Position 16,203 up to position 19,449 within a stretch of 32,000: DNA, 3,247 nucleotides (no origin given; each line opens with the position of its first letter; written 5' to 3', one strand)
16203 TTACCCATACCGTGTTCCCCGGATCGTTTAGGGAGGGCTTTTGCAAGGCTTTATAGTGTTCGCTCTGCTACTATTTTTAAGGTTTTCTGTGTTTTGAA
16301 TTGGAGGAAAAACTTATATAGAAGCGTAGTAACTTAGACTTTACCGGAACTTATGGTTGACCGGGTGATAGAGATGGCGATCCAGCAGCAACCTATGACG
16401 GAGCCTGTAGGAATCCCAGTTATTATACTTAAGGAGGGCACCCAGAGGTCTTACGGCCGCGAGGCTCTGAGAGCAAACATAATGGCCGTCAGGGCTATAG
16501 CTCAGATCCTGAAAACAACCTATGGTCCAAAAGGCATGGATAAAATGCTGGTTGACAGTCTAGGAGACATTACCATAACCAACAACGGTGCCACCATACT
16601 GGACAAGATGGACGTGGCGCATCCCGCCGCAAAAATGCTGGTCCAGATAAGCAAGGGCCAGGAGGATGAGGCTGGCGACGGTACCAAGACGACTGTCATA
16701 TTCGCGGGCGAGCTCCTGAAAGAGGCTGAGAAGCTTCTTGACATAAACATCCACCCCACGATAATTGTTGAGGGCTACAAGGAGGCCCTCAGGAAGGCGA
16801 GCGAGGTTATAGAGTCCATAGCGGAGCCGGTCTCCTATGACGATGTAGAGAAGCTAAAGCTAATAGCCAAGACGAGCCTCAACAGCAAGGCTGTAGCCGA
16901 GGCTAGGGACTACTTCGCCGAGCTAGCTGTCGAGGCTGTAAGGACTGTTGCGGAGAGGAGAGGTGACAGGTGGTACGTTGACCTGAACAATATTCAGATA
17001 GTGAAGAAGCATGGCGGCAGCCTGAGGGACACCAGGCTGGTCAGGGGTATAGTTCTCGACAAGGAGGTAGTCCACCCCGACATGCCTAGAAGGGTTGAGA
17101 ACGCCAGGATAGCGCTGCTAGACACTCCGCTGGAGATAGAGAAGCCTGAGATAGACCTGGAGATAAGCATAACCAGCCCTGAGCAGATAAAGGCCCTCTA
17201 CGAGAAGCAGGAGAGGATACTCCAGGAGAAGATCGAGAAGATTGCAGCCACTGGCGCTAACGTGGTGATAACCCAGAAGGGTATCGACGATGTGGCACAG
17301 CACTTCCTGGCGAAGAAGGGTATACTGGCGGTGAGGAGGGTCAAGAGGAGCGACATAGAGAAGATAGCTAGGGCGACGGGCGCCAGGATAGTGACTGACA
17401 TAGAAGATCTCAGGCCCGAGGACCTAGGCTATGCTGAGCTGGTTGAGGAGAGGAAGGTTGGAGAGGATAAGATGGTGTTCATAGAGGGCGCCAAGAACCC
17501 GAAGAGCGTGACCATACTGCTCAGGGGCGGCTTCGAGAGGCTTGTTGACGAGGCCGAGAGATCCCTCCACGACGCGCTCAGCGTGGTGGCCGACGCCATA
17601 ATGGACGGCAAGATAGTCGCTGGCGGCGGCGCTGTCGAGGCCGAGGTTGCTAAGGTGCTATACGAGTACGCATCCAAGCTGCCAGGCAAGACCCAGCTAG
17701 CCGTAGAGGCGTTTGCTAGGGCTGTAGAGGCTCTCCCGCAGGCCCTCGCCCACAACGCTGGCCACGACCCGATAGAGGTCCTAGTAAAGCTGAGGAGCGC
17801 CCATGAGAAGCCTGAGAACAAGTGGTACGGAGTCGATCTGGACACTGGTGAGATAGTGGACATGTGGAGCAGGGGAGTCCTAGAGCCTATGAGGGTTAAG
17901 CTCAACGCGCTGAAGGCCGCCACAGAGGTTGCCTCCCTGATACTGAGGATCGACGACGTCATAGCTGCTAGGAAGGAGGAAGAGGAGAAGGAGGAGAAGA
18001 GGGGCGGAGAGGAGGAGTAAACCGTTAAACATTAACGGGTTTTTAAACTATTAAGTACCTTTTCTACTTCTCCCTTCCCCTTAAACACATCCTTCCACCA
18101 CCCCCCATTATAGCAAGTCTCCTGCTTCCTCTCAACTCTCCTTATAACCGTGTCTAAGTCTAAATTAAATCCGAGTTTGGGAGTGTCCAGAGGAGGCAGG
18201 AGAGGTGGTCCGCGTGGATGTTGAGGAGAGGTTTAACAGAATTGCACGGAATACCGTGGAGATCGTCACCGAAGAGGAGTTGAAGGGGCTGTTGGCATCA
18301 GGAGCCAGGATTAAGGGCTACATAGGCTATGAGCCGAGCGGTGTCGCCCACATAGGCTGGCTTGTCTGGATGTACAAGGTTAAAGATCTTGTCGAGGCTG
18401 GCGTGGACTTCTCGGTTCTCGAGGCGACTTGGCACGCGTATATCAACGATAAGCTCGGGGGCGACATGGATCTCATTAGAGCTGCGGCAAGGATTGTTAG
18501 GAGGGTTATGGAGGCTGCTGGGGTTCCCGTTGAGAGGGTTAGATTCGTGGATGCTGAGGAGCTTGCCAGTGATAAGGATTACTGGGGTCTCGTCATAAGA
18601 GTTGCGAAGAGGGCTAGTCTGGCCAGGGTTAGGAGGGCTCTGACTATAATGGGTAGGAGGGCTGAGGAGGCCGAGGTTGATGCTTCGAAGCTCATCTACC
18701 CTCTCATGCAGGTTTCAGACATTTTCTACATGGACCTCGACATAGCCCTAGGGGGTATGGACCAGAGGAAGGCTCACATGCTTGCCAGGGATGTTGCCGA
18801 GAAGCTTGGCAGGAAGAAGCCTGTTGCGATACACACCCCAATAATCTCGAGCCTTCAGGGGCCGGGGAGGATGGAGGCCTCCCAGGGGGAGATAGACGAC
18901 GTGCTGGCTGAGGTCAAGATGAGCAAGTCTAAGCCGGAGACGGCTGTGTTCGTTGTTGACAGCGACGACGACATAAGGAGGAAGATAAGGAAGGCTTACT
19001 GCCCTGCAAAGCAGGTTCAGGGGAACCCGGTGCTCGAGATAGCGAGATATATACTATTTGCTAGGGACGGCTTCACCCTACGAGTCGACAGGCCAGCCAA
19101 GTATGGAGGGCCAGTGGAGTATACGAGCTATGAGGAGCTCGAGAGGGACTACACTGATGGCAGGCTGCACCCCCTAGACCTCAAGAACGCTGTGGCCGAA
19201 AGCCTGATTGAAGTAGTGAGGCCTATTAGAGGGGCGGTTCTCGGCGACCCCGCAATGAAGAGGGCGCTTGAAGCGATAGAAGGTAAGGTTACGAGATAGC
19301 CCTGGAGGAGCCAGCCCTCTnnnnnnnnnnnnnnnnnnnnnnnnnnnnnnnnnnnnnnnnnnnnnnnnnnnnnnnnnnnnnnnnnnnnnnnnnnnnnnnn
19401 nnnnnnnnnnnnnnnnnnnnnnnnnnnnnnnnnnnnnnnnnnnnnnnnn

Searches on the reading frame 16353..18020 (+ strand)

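Call 3: search_protein_families(library=pfam, proteins=[window:16353-18020:+])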
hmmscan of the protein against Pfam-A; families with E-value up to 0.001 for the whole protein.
window:16353-18020:+ (555 aa): 1 family
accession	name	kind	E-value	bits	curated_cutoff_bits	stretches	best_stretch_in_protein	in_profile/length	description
PF00118.29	Cpn60_TCP1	-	3.1e-191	636.8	34.3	1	49-540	1-489/490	TCP-1/cpn60 chaperonin family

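Call 4: search_protein_families(library=ncbifam, proteins=[window:16353-18020:+])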
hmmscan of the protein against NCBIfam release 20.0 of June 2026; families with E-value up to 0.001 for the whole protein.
window:16353-18020:+ (555 aa): 19 families
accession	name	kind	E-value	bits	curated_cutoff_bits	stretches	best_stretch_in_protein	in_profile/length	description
NF041083.2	thermosome_beta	equivalog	1.4e-258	859.1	400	1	21-539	1-519/520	thermosome subunit beta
TIGR02339.1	thermosome_arch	subfamily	1.1e-234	780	671.1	1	22-539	1-520/521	thermosome subunit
NF041082.2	thermosome_alpha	equivalog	2.7e-232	772.2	450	1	22-539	2-518/519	thermosome subunit alpha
TIGR02340.1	chap_CCT_alpha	equivalog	8.9e-152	506.5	800.2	1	31-545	6-535/536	T-complex protein 1 subunit alpha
TIGR02343.1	chap_CCT_epsi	equivalog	5.9e-151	503.7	710.5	1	18-538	6-530/532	T-complex protein 1 subunit epsilon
TIGR02344.1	chap_CCT_gamma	equivalog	2.9e-150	501.2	553.45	1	22-541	1-524/526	T-complex protein 1 subunit gamma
TIGR02345.1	chap_CCT_eta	equivalog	1.3e-147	492.3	669.2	1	22-541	3-522/523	T-complex protein 1 subunit eta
TIGR02342.1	chap_CCT_delta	equivalog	1.4e-139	466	695.35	1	39-540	11-517/517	T-complex protein 1 subunit delta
TIGR02347.1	chap_CCT_zeta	equivalog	2.6e-120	402.5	587.15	1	32-542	11-528/531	T-complex protein 1 subunit zeta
TIGR02341.1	chap_CCT_beta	equivalog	2.2e-116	389.6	522.15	1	25-540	2-515/519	T-complex protein 1 subunit beta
TIGR02346.1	chap_CCT_theta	equivalog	9.7e-113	377.4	455.9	1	25-542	5-522/531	T-complex protein 1 subunit theta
NF009487.0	PRK12849.1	subfamily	3.8e-37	127.7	352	2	398-552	388-535/543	chaperonin GroEL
NF000592.1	PRK00013.1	subfamily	1.6e-30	106.1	397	2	398-539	387-522/524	chaperonin GroEL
TIGR02348.1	GroEL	equivalog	7.4e-29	100.6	582.1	2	400-543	389-526/526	chaperonin GroEL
NF009488.0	PRK12850.1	subfamily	2.7e-27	95.5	475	2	397-552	388-536/544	chaperonin GroEL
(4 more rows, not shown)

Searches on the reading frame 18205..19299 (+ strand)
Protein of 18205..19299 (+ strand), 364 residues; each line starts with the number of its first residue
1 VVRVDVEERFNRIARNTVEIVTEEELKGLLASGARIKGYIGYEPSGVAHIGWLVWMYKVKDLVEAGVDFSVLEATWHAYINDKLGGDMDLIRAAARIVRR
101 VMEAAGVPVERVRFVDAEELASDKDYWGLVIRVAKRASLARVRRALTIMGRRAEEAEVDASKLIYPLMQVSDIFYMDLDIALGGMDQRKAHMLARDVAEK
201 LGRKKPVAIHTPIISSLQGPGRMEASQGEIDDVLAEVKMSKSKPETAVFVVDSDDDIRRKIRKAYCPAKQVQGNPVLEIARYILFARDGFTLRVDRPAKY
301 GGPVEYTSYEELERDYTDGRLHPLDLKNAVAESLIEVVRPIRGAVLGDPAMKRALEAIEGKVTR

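Call 3: search_protein_families(library=pfam, proteins=[window:18205-19299:+])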
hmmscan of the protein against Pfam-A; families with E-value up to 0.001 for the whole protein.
window:18205-19299:+ (364 aa): 1 family
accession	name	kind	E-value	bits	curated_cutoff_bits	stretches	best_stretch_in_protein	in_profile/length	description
PF00579.31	tRNA-synt_1b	-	3.7e-45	154.9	21.1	1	34-337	4-290/292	tRNA synthetases class I (W and Y)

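Call 4: search_protein_families(library=ncbifam, proteins=[window:18205-19299:+])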
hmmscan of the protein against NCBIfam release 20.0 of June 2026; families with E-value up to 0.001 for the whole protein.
window:18205-19299:+ (364 aa): 7 families
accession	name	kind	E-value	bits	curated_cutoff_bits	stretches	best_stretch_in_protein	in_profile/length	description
NF006330.0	PRK08560.1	equivalog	2.5e-144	480.5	220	1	5-355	2-338/342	tyrosine--tRNA ligase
TIGR00234.1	tyrS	equivalog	1.9e-38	132.6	113.8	1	8-342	5-382/406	tyrosine--tRNA ligase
TIGR00233.1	trpS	equivalog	6e-23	81.6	176.75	1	40-267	7-221/328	tryptophan--tRNA ligase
NF008927.0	PRK12285.1-4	equivalog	2.9e-16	59.5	478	2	33-229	71-266/385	tryptophan--tRNA ligase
NF008924.0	PRK12285.1-1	equivalog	4.8e-13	49.1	644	1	39-264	77-280/381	tryptophan--tRNA ligase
NF008925.0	PRK12285.1-2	equivalog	2e-12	46.7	451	1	33-265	60-277/365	tryptophan--tRNA ligase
NF008926.0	PRK12285.1-3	equivalog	0.00098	18.1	320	0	236-266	315-345/429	tryptophan--tRNA ligase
